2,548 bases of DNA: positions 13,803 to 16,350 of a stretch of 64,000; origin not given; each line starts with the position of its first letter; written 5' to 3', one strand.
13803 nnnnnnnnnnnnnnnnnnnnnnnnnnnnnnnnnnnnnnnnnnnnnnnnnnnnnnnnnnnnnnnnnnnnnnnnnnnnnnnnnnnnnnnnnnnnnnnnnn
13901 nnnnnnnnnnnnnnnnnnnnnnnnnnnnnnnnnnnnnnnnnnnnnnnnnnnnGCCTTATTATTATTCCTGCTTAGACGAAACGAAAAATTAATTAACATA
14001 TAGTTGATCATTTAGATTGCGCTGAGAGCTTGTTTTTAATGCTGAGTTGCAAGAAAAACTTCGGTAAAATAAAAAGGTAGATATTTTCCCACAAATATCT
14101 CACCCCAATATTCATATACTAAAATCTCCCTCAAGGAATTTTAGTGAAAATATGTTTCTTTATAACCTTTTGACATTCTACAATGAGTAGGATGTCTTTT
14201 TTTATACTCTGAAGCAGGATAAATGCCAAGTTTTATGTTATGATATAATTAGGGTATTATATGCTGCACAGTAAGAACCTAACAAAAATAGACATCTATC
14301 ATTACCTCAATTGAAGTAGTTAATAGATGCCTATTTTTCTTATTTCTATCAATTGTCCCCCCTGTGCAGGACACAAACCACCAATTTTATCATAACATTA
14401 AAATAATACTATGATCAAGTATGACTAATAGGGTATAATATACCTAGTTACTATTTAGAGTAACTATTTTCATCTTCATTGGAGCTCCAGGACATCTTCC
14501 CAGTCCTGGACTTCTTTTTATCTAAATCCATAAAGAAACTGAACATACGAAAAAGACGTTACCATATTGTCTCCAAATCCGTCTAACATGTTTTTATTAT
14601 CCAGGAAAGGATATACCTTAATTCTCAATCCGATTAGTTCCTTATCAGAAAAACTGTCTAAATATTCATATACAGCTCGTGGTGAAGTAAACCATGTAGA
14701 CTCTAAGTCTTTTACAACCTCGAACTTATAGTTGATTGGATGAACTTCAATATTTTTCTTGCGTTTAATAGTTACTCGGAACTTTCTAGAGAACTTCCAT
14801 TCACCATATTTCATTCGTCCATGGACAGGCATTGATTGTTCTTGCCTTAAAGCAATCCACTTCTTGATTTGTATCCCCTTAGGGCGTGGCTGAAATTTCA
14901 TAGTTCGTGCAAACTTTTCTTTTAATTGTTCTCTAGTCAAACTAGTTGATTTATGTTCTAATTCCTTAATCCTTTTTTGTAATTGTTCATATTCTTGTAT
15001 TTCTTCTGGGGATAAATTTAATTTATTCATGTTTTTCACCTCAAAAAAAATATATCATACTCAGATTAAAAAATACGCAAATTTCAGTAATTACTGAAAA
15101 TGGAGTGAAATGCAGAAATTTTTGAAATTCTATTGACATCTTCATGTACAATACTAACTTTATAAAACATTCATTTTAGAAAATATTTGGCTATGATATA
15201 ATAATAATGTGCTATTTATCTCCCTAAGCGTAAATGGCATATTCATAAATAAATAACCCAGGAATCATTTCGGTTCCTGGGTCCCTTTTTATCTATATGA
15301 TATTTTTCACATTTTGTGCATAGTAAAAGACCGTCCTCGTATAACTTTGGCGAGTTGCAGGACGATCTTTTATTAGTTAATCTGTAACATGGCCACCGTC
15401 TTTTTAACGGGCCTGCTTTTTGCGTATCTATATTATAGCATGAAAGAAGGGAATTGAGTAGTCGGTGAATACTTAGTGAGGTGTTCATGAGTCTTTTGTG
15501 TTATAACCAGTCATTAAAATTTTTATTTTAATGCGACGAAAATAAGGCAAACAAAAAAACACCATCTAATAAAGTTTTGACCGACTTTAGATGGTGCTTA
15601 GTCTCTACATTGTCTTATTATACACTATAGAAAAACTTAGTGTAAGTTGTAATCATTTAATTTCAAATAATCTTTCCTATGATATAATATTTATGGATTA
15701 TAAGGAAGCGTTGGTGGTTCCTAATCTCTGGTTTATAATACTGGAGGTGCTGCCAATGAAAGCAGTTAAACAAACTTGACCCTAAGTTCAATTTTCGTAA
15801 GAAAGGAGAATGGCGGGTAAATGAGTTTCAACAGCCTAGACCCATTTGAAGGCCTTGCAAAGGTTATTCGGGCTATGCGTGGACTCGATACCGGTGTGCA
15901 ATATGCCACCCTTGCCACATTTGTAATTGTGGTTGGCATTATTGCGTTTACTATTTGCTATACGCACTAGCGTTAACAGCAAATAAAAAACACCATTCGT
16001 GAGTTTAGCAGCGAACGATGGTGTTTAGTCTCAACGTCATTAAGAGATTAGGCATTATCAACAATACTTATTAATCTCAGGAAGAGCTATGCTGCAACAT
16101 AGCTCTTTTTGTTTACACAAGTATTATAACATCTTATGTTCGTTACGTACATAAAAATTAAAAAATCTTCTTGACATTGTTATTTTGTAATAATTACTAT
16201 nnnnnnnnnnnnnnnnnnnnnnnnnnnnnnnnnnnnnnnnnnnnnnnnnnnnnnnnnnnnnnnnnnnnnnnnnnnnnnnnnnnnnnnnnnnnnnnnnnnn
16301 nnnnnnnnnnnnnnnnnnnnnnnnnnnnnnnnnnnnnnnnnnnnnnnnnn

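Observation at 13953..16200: Gene-poor islet of sRNA-like and small-peptide cassettes with repeated terminator modules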

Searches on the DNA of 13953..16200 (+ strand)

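Call 3: search_dna_similar(query=window:13953-16200:+, collection=phages, mode=near, max_rows=30)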
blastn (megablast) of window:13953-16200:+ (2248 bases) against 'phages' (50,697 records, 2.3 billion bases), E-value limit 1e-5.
No match.

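Call 6: search_dna_similar(query=window:13953-16200:+, collection=phages, mode=distant, max_rows=20)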
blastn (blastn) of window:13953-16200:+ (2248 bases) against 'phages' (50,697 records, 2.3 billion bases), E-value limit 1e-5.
No match.

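Call 21: search_dna_similar(query=window:15640-16170:+, collection=plasmids, mode=distant, max_rows=40)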
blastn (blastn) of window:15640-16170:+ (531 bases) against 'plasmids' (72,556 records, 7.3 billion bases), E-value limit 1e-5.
Records with a match: 4; places in all: 4; records where one place covers at least 80% of the query: 2.
Best place of each record, by identity: 90-95% 1; 80-90% 1; 60-80% 2.
By first word of the organism name: Limosilactobacillus 4.
By predicted mobility (MOB-suite, as given by PLSDB): non-mobilizable 4.
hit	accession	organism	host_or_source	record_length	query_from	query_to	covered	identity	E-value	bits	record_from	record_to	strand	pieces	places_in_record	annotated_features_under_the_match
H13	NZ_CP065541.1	Limosilactobacillus reuteri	Yak,cell culture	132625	1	492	93%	93.9%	0e+0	746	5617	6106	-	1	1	hypothetical protein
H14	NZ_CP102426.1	Limosilactobacillus reuteri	Homo sapiens,tissue samle,Breast milk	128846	39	489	85%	73.5%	4e-59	235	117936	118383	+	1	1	none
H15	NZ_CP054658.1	Limosilactobacillus reuteri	Sus scrofa domesticus,single organism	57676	443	522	15%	79.0%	5e-7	64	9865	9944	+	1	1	none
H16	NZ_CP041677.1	Limosilactobacillus reuteri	Peromyscus leucopus,Wholel organism ...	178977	443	493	10%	86.5%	6e-6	60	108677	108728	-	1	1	none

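Call 24: get_annotated_region(hit=H13, flank=6000)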
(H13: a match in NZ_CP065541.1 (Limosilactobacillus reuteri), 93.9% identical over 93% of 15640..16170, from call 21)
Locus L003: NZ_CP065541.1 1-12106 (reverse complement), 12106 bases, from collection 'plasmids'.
description: Limosilactobacillus reuteri strain YLR001 plasmid unnamed1, complete sequence
organism: Limosilactobacillus reuteri (NCBI taxid 1598)
taxonomy: Bacteria; Bacillota; Bacilli; Lactobacillales; Lactobacillaceae; Limosilactobacillus; Limosilactobacillus reuteri
host: -; source: Yak,cell culture; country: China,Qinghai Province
typing (MOB-suite, as given by PLSDB): non-mobilizable; replicon rep_cluster_2483
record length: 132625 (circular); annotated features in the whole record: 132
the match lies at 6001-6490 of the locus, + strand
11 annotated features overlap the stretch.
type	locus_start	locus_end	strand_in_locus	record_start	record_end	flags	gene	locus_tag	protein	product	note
CDS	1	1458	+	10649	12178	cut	-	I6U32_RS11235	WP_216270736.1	IS66 family transposase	-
CDS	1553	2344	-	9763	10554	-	-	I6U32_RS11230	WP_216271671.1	EAL domain-containing protein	-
CDS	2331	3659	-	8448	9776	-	-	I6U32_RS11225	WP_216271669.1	glycosyltransferase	-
CDS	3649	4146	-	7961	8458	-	-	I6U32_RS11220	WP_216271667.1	ABC transporter permease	-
CDS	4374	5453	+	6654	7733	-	-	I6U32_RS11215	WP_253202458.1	GGDEF domain-containing protein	-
CDS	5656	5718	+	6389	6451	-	-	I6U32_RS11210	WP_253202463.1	hypothetical protein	-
CDS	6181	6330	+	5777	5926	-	-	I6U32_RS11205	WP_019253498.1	hypothetical protein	-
CDS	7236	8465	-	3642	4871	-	-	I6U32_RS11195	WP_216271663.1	MFS transporter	GO:0055085 - transmembrane transport [Evidence IEA]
CDS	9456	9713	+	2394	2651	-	-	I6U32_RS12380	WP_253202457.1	hypothetical protein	-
CDS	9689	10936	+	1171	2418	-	-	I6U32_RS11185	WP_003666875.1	ISL3 family transposase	-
CDS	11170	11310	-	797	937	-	-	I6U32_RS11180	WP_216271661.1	hypothetical protein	-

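Call 53: search_rna_families(sources=[L004, L005, L007, L013, L006], threshold=evalue, max_evalue=1)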
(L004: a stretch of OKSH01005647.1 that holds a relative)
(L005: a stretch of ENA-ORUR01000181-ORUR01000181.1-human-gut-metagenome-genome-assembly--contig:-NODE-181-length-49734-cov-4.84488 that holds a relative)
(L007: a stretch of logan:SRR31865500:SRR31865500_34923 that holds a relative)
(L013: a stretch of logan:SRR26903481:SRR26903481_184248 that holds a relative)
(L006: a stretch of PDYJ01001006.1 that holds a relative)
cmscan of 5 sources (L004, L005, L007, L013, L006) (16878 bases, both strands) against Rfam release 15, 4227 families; matches with E-value up to 1: 4.
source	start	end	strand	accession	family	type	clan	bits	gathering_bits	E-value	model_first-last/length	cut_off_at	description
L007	399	575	+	RF01492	rli28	Gene; sRNA;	-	76.9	45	2.8e-08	1-186/186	no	Listeria sRNA rli28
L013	1026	1136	-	RF02839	Ref66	Gene; antisense;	-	30.1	92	0.022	1-120/120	no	Enterococcus sRNA 66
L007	1270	1379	-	RF02839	Ref66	Gene; antisense;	-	29.5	92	0.03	1-120/120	no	Enterococcus sRNA 66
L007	511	565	+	RF01412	BsrG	Gene; sRNA;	-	19.6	55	0.52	69-124/259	no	BsrG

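Call 55: search_rna_families(source=L007, start=150, end=700, threshold=evalue, max_evalue=1, show_alignments=2)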
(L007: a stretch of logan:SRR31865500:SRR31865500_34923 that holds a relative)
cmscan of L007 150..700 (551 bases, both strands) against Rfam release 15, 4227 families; matches with E-value up to 1: 3.
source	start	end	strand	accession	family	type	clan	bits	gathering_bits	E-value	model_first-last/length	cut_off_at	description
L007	399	575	+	RF01492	rli28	Gene; sRNA;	-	76.9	45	9.1e-10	1-186/186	no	Listeria sRNA rli28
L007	511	565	+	RF01412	BsrG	Gene; sRNA;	-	19.6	55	0.017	69-124/259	no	BsrG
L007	287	370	-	RF01028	mir-633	Gene; miRNA;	-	18.7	90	0.58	1-85/85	no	mir-633 microRNA precursor family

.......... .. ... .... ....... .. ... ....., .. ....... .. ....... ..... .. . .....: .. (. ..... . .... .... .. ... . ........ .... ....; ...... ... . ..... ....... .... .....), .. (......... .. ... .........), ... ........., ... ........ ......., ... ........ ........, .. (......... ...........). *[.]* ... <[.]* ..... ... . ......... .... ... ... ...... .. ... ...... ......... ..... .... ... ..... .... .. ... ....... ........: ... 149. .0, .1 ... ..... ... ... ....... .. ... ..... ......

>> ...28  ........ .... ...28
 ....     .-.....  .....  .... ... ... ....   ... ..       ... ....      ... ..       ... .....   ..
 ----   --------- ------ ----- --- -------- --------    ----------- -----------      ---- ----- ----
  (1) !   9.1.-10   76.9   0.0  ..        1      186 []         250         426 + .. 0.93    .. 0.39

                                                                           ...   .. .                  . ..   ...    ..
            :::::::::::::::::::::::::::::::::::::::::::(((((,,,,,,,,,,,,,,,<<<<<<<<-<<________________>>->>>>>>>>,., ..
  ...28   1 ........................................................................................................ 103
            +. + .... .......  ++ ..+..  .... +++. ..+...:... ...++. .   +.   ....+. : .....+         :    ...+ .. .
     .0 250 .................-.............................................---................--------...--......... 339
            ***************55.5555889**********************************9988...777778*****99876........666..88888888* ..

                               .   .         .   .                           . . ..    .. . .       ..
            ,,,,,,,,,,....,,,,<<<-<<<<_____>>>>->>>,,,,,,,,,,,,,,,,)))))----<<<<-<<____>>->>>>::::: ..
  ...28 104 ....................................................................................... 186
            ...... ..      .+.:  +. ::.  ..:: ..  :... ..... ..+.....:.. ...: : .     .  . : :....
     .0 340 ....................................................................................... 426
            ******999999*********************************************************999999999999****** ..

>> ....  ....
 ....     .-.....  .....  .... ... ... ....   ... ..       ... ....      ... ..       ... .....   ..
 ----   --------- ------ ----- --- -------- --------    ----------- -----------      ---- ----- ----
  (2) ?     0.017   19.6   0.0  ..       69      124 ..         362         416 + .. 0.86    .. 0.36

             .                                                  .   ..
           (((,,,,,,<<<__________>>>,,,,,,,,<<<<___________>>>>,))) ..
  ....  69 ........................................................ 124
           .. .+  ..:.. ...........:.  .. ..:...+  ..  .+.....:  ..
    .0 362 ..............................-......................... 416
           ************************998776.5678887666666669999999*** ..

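Call 61: search_dna_similar(query=window:13953-15160:+, collection=plasmids, mode=distant, max_rows=30)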
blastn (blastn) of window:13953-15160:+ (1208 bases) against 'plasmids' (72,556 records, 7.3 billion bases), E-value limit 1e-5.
Records with a match: 8; places in all: 9; records where one place covers at least 80% of the query: 1.
Best place of each record, by identity: 90-95% 4; 80-90% 4.
By first word of the organism name: Limosilactobacillus 8.
By predicted mobility (MOB-suite, as given by PLSDB): non-mobilizable 7; mobilizable 1.
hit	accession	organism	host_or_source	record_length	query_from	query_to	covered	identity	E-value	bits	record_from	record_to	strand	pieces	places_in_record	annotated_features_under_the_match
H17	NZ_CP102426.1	Limosilactobacillus reuteri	Homo sapiens,tissue samle,Breast milk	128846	3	1197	98%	93.5%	0e+0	1784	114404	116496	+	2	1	hypothetical protein (x3)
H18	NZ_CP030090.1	Limosilactobacillus reuteri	pig,cell culture,fresh intestinal feces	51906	161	567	33%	90.8%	3e-115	530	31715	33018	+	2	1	hypothetical protein (x2)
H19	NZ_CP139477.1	Limosilactobacillus reuteri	mixed culture,traditional air-dried ...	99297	161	567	33%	90.0%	5e-113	523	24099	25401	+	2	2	hypothetical protein (x2)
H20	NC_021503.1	Limosilactobacillus reuteri I5007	pigs,healthy weaning piglets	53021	9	253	20%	87.1%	4e-76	294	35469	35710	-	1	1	hypothetical protein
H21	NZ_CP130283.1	Limosilactobacillus reuteri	Homo sapiens,feces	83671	9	253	20%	87.1%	4e-76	294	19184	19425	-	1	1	hypothetical protein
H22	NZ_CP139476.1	Limosilactobacillus reuteri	mixed culture,traditional air-dried ...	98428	7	212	17%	88.8%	2e-67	265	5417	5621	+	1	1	none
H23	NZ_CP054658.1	Limosilactobacillus reuteri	Sus scrofa domesticus,single organism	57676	16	118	9%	85.7%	3e-21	112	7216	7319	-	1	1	none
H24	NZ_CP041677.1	Limosilactobacillus reuteri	Peromyscus leucopus,Wholel organism ...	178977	492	569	6%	93.6%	2e-22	115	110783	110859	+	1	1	none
